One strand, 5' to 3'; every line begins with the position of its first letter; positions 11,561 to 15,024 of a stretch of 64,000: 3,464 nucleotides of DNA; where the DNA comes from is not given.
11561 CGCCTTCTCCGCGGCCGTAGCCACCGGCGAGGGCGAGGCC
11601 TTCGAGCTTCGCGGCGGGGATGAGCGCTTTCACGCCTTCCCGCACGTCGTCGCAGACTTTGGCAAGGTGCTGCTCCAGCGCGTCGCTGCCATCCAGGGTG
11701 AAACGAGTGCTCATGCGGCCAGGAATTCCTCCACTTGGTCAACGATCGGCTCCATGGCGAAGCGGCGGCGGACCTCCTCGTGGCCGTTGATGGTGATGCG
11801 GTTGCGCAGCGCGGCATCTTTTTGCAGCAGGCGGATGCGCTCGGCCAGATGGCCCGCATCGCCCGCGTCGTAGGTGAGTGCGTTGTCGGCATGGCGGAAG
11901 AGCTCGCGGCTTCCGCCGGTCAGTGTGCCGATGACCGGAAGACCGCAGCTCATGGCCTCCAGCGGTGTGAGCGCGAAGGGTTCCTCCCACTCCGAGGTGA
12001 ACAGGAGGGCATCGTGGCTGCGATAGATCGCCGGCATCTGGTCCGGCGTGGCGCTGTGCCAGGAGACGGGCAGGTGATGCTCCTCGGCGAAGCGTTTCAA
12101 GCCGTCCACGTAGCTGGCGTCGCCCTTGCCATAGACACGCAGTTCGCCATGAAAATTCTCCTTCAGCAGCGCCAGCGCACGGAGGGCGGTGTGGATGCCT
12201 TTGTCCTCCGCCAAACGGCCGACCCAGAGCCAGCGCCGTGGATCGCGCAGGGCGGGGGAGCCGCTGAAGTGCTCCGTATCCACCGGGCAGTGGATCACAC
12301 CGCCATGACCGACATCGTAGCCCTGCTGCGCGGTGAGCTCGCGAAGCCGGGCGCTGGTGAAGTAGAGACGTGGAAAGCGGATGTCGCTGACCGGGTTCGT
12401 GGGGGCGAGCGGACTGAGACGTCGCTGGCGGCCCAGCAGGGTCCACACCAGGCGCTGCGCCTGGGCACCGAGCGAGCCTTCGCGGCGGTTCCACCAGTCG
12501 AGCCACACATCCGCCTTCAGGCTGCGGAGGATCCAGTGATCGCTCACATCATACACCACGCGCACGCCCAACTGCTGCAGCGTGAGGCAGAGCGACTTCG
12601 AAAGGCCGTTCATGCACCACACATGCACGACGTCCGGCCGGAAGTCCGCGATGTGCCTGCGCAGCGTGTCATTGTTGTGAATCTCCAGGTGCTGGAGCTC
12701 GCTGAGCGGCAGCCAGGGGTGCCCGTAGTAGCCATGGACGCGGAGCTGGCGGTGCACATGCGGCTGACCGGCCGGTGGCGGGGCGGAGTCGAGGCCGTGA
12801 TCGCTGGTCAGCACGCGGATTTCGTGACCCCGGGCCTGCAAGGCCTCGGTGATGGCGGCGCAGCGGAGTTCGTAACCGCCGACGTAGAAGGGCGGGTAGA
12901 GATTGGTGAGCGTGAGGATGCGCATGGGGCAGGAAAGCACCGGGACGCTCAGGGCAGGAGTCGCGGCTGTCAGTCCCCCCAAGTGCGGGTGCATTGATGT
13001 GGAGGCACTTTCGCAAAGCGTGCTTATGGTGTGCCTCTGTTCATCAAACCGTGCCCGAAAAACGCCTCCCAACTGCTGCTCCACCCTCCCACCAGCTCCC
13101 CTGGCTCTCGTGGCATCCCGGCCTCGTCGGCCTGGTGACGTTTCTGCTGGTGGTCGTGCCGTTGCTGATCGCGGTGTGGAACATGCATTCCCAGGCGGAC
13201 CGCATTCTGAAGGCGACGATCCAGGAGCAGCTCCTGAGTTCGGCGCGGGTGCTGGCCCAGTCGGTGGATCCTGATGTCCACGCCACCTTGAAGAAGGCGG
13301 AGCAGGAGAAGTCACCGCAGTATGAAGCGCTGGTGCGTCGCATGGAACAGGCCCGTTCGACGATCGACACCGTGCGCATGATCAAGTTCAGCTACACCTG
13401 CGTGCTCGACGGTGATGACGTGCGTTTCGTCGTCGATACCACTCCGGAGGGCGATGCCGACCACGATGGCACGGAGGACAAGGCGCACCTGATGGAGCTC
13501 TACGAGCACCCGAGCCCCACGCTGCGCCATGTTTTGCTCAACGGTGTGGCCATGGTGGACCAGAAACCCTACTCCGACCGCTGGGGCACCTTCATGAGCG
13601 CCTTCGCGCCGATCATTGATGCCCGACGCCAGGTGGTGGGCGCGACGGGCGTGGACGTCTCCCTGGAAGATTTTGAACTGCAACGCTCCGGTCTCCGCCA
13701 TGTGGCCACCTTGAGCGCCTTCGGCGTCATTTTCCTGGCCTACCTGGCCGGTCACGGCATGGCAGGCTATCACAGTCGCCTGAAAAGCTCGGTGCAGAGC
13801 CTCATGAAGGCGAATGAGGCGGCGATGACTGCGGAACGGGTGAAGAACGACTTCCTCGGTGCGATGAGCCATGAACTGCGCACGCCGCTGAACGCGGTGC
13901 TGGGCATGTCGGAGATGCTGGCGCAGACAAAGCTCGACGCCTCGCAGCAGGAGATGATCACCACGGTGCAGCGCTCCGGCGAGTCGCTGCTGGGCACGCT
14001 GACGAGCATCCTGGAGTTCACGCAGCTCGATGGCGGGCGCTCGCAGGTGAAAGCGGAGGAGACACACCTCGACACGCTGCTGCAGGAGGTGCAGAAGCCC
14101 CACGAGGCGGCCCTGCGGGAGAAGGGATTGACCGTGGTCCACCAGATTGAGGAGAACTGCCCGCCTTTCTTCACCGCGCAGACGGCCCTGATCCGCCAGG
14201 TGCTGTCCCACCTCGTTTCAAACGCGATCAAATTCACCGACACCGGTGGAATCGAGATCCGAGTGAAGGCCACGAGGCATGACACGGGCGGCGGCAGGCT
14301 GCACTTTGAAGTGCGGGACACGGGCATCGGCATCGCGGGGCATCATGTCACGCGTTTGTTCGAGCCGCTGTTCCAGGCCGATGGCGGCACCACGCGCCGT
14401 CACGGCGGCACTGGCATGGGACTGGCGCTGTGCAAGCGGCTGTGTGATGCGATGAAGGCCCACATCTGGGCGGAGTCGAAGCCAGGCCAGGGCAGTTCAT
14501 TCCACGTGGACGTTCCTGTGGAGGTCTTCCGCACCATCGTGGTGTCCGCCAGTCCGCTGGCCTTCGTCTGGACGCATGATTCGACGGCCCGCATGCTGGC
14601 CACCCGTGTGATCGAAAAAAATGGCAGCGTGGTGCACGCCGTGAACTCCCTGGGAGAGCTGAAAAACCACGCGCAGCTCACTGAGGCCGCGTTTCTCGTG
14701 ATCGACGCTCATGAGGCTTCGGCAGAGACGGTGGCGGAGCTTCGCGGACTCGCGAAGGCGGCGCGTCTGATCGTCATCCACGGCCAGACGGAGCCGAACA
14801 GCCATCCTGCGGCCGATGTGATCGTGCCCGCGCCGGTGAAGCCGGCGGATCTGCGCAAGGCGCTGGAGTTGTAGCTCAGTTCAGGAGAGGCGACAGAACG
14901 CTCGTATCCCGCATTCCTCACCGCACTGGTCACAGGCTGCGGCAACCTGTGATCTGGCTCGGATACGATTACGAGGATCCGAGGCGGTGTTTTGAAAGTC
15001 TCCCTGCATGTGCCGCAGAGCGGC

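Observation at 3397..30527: A conserved ~20-nt motif marks eight minus-strand transcription-unit starts: a candidate locus-wide regulon or promoter element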

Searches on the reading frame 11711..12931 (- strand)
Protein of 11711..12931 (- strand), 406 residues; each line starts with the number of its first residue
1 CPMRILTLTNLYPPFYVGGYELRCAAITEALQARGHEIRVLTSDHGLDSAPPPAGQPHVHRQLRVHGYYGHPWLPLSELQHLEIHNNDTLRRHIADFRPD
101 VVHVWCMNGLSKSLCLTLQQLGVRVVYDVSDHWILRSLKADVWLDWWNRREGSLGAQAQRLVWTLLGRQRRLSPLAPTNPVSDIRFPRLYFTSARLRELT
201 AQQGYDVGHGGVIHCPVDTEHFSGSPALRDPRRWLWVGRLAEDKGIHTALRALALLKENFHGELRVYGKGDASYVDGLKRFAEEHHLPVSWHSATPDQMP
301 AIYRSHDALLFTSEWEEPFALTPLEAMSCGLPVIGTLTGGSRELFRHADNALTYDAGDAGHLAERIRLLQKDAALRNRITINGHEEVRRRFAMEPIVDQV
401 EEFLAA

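Call 9: search_protein_families(library=pfam, proteins=[window:11711-12931:-])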
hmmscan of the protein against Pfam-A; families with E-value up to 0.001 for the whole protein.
window:11711-12931:- (406 aa): 6 families
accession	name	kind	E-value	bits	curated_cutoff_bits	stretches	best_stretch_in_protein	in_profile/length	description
PF00534.26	Glycos_transf_1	-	7.6e-30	104.1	26.4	1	229-384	13-170/172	Glycosyl transferases group 1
PF13692.12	Glyco_trans_1_4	-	4.9e-23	82.4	27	1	233-371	3-141/142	Glycosyl transferases group 1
PF13579.12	Glyco_trans_4_4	-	2.5e-12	47.9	29.7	1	18-150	1-123/158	Glycosyl transferase 4-like domain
PF13439.12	Glyco_transf_4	-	5e-11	43.4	28.5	1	17-220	1-169/170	Glycosyltransferase Family 4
PF13524.12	Glyco_trans_1_2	-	4.3e-10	40.2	25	1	254-400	7-142/144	Glycosyl transferase-like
PF20706.3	GT4-conflict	-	1.5e-08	34.4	26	1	224-347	190-322/385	Family 4 Glycosyltransferase in conflict systems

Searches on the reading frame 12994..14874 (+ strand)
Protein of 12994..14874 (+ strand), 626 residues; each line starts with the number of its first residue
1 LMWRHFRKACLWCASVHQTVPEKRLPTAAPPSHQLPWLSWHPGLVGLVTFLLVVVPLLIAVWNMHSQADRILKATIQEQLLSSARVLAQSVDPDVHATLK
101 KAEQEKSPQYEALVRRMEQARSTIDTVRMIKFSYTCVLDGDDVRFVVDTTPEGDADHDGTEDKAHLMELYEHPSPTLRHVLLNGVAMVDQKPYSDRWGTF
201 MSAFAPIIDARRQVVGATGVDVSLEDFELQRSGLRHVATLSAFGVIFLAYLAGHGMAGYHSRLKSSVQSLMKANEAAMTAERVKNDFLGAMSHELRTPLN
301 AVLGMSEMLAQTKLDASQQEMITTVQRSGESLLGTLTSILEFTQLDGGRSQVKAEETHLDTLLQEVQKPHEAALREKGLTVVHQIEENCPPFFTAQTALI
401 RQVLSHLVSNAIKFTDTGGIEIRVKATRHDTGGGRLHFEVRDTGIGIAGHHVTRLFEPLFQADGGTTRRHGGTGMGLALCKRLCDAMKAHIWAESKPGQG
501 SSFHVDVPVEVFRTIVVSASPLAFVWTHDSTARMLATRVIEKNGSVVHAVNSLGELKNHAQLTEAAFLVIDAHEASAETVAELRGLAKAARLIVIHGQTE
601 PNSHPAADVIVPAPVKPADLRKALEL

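Call 9: search_protein_families(library=pfam, proteins=[window:12994-14874:+])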
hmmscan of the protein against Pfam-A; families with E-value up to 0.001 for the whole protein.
window:12994-14874:+ (626 aa): 3 families
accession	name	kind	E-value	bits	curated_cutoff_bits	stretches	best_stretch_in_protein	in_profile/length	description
PF02518.31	HATPase_c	-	3.2e-28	98.8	26.4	1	399-510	5-110/111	Histidine kinase-, DNA gyrase B-, and HSP90-like ATPase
PF00512.31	HisKA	-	1.9e-16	60.3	26.9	1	284-348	2-66/66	His Kinase A (phospho-acceptor) domain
PF13581.12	HATPase_c_2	-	0.00044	20.7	27.4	0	394-488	26-113/127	Histidine kinase-like ATPase domain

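Call 35: search_protein_families(library=ncbifam, proteins=[window:12994-14874:+], max_evalue=0.00001)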
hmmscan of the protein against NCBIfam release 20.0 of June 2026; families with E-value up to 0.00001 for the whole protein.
window:12994-14874:+ (626 aa): 73 families (the best 25 are shown)
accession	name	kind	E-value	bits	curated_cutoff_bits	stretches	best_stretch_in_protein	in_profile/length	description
TIGR02956.1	TMAO_torS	equivalog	3.6e-71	240.5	676.5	1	261-512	441-685/967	TMAO reductase system sensor histidine kinase/response regulator TorS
NF008318.0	PRK11107.1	equivalog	6.7e-64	216.4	890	1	273-587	282-603/920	two-component sensor histidine kinase BarA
NF041947.1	LuxQ_Vibrio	equivalog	6.8e-60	202.9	1200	1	268-514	457-701/843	quorum-sensing autoinducer 2 sensor kinase/phosphatase LuxQ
NF008302.0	PRK11091.1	equivalog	1.2e-51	175.9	838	1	272-514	271-510/779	aerobic respiration two-component sensor histidine kinase ArcB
NF011874.0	PRK15347.1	equivalog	6.7e-49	166.7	852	1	262-512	376-617/921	two component system sensor kinase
NF008099.0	PRK10841.1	equivalog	1.1e-48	165.7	920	1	268-509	454-690/949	two-component system sensor histidine kinase RcsC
NF045901.1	HisKinLetSLeg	equivalog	5.3e-48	163.7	1650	1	280-513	289-522/906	two-component system sensor histidine kinase LetS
NF046044.1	PnpS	equivalog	9.2e-46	156.6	400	1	279-508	165-390/390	two-component system histidine kinase PnpS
NF008543.0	PRK11466.1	equivalog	1.3e-44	152.4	982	1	272-518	432-671/914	TMAO reductase system sensor histidine kinase/response regulator TorS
TIGR02966.1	phoR_proteo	equivalog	4.2e-43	147.6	334.2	1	280-506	110-332/333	phosphate regulon sensor histidine kinase PhoR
NF038297.2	hybrid_HK_HrmK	equivalog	3.3e-41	141.6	725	1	263-513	214-461/607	hybrid histidine kinase/response regulator HrmK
NF033092.0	HK_WalK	equivalog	5.9e-40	137.4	725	1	280-508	368-593/594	cell wall metabolism sensor histidine kinase WalK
NF041832.1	near_NosP_CTERM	subfamily_domain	4.5e-36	124.7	400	1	280-553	3-270/370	NahK/ErcS family hybrid sensor histidine kinase/response regulator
NF006800.0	PRK09303.1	equivalog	1.5e-33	116.3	342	1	261-509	128-377/383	histidine kinase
NF047874.1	MASE3_PAS_HK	subfamily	2.8e-32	112.3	560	1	266-513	380-629/655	MASE3 domain-containing sensor histidine kinase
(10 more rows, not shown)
